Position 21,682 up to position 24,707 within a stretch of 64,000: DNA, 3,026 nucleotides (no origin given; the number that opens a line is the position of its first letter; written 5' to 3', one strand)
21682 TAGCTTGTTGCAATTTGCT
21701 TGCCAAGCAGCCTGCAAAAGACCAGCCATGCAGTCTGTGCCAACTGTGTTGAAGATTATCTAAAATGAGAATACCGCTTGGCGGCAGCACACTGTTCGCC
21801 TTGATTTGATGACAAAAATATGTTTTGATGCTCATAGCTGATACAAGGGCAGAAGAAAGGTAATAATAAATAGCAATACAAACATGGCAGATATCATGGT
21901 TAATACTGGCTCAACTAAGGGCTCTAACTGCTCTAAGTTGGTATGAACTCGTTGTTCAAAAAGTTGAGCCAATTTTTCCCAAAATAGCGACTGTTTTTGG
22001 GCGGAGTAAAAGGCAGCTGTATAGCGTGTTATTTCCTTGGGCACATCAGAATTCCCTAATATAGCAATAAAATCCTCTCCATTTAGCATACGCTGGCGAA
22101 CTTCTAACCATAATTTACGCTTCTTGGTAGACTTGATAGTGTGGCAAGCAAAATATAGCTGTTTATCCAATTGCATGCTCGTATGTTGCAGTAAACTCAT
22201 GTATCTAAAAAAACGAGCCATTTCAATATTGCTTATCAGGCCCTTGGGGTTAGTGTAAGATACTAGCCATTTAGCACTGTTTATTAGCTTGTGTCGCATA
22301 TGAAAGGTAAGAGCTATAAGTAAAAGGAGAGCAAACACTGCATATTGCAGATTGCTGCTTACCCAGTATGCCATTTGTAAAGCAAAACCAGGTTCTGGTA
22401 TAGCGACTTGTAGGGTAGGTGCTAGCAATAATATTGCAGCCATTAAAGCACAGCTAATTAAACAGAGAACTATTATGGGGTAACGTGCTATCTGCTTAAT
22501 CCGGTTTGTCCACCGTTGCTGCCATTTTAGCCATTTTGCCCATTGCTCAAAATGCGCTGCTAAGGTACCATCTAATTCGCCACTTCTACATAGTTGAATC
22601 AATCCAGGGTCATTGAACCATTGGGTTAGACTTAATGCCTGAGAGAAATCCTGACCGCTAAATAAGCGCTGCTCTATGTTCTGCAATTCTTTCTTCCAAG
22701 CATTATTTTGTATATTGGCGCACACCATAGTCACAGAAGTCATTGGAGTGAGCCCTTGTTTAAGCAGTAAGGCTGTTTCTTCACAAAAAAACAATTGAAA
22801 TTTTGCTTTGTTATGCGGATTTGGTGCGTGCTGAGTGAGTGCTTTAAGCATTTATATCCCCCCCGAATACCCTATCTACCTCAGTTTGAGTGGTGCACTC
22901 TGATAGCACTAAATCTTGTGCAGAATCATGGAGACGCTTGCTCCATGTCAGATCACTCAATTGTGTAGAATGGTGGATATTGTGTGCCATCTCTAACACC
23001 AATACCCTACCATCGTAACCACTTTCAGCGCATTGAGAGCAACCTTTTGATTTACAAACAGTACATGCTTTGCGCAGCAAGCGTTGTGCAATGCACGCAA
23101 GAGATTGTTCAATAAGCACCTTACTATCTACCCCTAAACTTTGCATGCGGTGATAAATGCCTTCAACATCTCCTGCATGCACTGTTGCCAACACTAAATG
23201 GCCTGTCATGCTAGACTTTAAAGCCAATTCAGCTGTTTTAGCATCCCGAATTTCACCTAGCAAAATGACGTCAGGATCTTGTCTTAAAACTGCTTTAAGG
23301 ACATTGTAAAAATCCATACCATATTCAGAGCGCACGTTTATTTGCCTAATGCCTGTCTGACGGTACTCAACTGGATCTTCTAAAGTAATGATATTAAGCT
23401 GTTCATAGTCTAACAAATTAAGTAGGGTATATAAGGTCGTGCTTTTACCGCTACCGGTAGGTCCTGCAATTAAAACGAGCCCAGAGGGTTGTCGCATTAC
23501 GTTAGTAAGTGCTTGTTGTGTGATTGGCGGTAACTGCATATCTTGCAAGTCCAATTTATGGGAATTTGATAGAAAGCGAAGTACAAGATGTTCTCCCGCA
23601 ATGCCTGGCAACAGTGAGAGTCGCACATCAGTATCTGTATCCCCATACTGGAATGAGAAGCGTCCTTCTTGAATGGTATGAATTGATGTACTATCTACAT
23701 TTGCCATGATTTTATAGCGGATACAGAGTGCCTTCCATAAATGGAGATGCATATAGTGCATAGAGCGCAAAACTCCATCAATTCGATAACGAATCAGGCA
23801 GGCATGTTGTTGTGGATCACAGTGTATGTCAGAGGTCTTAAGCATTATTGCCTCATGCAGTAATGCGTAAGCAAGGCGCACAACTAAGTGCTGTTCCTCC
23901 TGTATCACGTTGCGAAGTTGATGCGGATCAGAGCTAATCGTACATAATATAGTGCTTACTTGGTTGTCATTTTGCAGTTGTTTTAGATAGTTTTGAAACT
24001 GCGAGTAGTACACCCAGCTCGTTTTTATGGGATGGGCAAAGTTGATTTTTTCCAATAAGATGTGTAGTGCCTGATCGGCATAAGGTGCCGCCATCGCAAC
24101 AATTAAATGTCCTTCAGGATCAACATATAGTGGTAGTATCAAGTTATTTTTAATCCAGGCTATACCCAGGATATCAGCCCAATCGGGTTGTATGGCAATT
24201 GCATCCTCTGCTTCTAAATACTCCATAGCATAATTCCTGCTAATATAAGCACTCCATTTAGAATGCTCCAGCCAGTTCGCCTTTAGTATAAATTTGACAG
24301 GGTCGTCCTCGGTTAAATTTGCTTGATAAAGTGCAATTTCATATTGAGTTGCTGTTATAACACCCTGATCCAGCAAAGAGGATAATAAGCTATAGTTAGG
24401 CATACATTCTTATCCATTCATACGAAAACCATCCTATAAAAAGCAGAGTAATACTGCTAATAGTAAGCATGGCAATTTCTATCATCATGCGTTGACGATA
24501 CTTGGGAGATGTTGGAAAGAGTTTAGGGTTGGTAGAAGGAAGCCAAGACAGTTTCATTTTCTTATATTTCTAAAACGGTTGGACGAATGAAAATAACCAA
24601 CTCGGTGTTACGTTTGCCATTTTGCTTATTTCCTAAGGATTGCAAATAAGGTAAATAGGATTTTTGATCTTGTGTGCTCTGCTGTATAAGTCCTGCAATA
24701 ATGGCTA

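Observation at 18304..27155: A dprA-headed, minimal secretin/ATPase/platform/pseudopilin operon: a candidate competence-linked type II secretion or type IV pilus-like machine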

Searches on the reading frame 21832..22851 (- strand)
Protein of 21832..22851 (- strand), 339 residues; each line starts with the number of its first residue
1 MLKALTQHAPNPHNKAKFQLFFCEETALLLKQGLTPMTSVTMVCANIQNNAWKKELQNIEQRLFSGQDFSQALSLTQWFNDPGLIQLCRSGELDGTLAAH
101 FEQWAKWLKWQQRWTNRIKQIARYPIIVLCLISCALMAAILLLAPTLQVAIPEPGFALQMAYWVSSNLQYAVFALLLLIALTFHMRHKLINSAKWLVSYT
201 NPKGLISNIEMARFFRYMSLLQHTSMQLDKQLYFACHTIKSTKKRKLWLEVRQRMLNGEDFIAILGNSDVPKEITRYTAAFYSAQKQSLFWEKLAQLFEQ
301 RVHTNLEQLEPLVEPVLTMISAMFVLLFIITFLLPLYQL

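Call 3: search_protein_families(library=pfam, proteins=[window:21832-22851:-], max_evalue=0.1)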
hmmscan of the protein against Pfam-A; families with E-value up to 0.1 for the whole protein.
window:21832-22851:- (339 aa): 1 family
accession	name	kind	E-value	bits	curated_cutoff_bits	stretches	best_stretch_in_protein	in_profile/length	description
PF00482.28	T2SSF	-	1.1e-24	87.2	25.2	2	22-145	1-125/125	Type II secretion system (T2SS), protein F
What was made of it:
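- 21832..22851 (-): Inner-membrane platform protein (GspF/PilC/ComGB-like), shortened to 339 aa. Two PF00482 domains, 1e-24 (call 3).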

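Call 4: search_protein_families(library=ncbifam, proteins=[window:21832-22851:-], max_evalue=0.1)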
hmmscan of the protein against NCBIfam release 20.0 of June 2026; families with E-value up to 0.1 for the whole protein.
window:21832-22851:- (339 aa): 6 families
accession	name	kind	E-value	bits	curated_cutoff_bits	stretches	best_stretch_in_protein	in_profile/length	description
NF007861.0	PRK10573.1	equivalog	4.1e-25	88.7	401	1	19-339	61-394/401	protein transport protein HofC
TIGR02120.1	GspF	equivalog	1.2e-22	80.7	424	1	21-339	67-397/401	type II secretion system inner membrane protein GspF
NF052606.1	T4PiliAsmPilCMyx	equivalog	6.3e-18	64.8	700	1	19-338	82-413/419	type IV pilus assembly protein PilC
NF041012.2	T4P_ComGB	equivalog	6.7e-16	58.5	240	1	19-339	3-330/332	competence type IV pilus assembly protein ComGB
NF052607.1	T4PiliAsmPilCThrm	equivalog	4.4e-14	52.4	700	1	21-338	70-399/406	type IV pilus assembly protein PilC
NF047826.1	T3SSXpsF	equivalog_domain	1.2e-10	40.8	650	1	16-339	65-400/405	type II secretion system protein XpsF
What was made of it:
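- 21832..22851 (-): It aligns over the full length of the ComGB, HofC and GspF models (call 4).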

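Call 95: search_protein_families(library=ncbifam, proteins=[L001:10001-10450:+, L003:10001-10450:+], max_evalue=1)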
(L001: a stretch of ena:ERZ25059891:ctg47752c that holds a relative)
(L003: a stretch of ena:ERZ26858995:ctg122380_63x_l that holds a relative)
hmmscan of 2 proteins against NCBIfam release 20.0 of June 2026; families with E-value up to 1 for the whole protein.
L001:10001-10450:+ (150 aa): 1 family
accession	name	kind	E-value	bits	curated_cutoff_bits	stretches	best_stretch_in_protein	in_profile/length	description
TIGR02538.1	type_IV_pilB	equivalog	0.0026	16.4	675.65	1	11-129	4-122/564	type IV-A pilus assembly ATPase PilB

L003:10001-10450:+ (150 aa): 2 families
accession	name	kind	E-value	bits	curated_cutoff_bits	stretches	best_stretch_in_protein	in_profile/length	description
TIGR02538.1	type_IV_pilB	equivalog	1.7e-06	26.9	675.65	1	16-132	5-121/564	type IV-A pilus assembly ATPase PilB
NF011575.0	PRK14999.1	equivalog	0.068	12.5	424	1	90-131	136-176/241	histidine utilization repressor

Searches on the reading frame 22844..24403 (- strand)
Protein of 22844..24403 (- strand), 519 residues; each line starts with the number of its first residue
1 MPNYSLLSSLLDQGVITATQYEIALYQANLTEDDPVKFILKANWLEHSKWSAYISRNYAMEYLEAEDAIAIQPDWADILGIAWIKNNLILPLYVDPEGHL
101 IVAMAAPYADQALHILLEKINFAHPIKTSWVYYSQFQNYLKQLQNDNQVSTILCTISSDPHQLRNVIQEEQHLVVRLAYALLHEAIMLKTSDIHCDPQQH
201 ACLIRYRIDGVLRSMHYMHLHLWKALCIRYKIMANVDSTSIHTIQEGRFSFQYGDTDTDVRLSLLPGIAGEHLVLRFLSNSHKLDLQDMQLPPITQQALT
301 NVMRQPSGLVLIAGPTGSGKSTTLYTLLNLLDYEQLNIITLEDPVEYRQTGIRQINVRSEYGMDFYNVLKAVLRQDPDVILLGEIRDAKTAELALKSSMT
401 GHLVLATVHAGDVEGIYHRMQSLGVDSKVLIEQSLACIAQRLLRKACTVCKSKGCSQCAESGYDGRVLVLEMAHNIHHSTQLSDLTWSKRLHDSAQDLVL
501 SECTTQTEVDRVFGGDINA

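Call 3: search_protein_families(library=pfam, proteins=[window:22844-24403:-], max_evalue=0.1)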
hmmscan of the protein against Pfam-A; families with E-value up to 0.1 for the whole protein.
window:22844-24403:- (519 aa): 19 families
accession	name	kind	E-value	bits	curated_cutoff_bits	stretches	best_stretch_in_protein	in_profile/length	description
PF00437.27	T2SSE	-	1e-93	314.4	24.9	1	169-482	3-329/370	Type II/IV secretion system protein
PF13173.12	AAA_14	-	1.7e-05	25.3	27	1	309-399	4-85/129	AAA domain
PF13401.12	AAA_22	-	6.4e-05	23.7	27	1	306-345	4-45/130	AAA domain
PF13191.12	AAA_16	-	8.3e-05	23.6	32.6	1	297-359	14-64/167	AAA ATPase domain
PF05157.20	MshEN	-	0.00012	22.4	23.1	1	66-145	8-85/90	MshEN domain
PF13555.12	AAA_29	-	0.00077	19.6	27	1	302-331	17-46/61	P-loop containing region of AAA domain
PF03215.21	Rad17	-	0.0011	19.3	23.8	1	295-359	36-94/186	Rad17 P-loop domain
PF00005.33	ABC_tran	-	0.0013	19.8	25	1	307-350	11-52/137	ABC transporter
PF25199.1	nSTAND_NTPase5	-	0.002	18.4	34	1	304-354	38-89/145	Novel STAND NTPase 5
PF20720.3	nSTAND3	-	0.0043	17.2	27.2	1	307-348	17-58/155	Novel STAND NTPase 3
PF01580.24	FtsK_SpoIIIE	-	0.0045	16.9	24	1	308-328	40-60/221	FtsK/SpoIIIE family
PF13476.12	AAA_23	-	0.0053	17.9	27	1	307-325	19-37/201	AAA domain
PF12775.13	AAA_7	-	0.0055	16.7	25.8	1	297-341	23-67/181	P-loop containing dynein motor region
PF13604.12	AAA_30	-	0.021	15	27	1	297-339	8-50/191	AAA domain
PF13086.12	AAA_11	-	0.031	14.5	27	1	297-331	8-41/257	AAA domain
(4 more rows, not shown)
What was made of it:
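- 22844..24403 (-): Assembly ATPase of the GspE/PilB/MshE superfamily, with a tetracysteine motif and without the c-di-GMP motif. PF00437 1e-93 (call 3).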

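Call 4: search_protein_families(library=ncbifam, proteins=[window:22844-24403:-], max_evalue=0.1)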
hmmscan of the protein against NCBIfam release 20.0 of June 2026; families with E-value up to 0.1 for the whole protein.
window:22844-24403:- (519 aa): 47 families (the best 25 are shown)
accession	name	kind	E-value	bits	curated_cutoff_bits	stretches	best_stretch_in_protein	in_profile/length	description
TIGR02538.1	type_IV_pilB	equivalog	2.4e-95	320.3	675.65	1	6-452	2-461/564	type IV-A pilus assembly ATPase PilB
TIGR02533.1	type_II_gspE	equivalog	1.5e-93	314.1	630.25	2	79-452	4-388/486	type II secretion system ATPase GspE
NF007755.0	PRK10436.1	equivalog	1.5e-82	277.7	617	1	111-454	36-366/465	type II secretion system protein GspE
NF053534.1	T4PilAsmATPsTfpB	equivalog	2.3e-74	250.8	850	1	44-452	62-481/584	type IV pilus assembly ATPase TfpB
NF041000.1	ATPase_ComGA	equivalog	9.5e-71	237.9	300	1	181-444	3-266/267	competence type IV pilus ATPase ComGA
TIGR01420.1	pilT_fam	subfamily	9.5e-49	166.5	319.1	1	180-446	4-271/343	PilT/PilU family type 4a pilus ATPase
TIGR02525.1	plasmid_TraJ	equivalog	1.7e-21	76.6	368.3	1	284-415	130-264/372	plasmid transfer ATPase TraJ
NF058587.1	archaellum_moto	equivalog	4.2e-17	62.1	550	1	310-422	278-395/527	archaellum flagellar ATPase motor FlaI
TIGR02524.1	dot_icm_DotB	equivalog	2.1e-14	53.5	463.3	1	286-420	117-256/358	Dot/Icm type IV secretion system ATPase DotB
TIGR02782.1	TrbB_P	equivalog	7.5e-14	51.7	304.55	1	310-435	139-267/303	P-type conjugative transfer ATPase TrbB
TIGR03819.1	heli_sec_ATPase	hypoth_equivalog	1.9e-13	50.4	373.15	1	269-425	138-302/340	TadA family conjugal transfer-associated ATPase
TIGR02788.1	VirB11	equivalog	2.5e-13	49.7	249.95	1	310-441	147-283/308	P-type DNA transfer ATPase VirB11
NF010469.0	PRK13894.1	subfamily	1.8e-10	40.7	508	1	296-423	139-267/320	conjugal transfer ATPase TrbB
NF010407.0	PRK13833.1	subfamily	9.3e-10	38.4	499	1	309-425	146-264/323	conjugal transfer protein TrbB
NF053672.1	bindosome_BasE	exception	2.7e-09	36.3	1000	1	310-438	273-407/512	bindosome assembly system ATPase subunit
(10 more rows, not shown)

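Call 95: search_protein_families(library=ncbifam, proteins=[L001:10001-10450:+, L003:10001-10450:+], max_evalue=1)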
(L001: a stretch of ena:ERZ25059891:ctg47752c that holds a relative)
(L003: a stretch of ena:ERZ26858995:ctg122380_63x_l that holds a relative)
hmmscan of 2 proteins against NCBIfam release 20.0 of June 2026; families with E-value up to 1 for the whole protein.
L001:10001-10450:+ (150 aa): 1 family
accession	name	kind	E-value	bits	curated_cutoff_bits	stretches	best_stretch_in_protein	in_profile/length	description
TIGR02538.1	type_IV_pilB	equivalog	0.0026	16.4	675.65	1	11-129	4-122/564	type IV-A pilus assembly ATPase PilB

L003:10001-10450:+ (150 aa): 2 families
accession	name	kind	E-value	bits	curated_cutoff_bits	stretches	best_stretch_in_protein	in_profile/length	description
TIGR02538.1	type_IV_pilB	equivalog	1.7e-06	26.9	675.65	1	16-132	5-121/564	type IV-A pilus assembly ATPase PilB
NF011575.0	PRK14999.1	equivalog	0.068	12.5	424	1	90-131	136-176/241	histidine utilization repressor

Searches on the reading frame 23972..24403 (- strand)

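Call 95: search_protein_families(library=ncbifam, proteins=[window:23972-24403:-], max_evalue=1)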
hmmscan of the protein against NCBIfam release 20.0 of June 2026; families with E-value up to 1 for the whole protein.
seq(144 aa): 1 family
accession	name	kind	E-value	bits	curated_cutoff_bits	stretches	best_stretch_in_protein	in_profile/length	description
TIGR02538.1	type_IV_pilB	equivalog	5.5e-05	22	675.65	1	6-119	2-113/564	type IV-A pilus assembly ATPase PilB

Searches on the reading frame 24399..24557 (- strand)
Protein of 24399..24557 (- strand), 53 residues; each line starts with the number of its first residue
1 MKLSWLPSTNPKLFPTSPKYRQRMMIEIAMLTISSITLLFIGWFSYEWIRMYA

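Call 94: search_protein_families(library=pfam, proteins=[window:24399-24557:-], max_evalue=0.01)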
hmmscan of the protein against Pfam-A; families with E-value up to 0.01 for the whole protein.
seq(53 aa): 0 families
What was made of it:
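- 24396..24557 (-): Newly recognised 53-aa single-pass membrane protein that fills the 'gap' between the secretin and the ATPase. It has no family (call 94).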
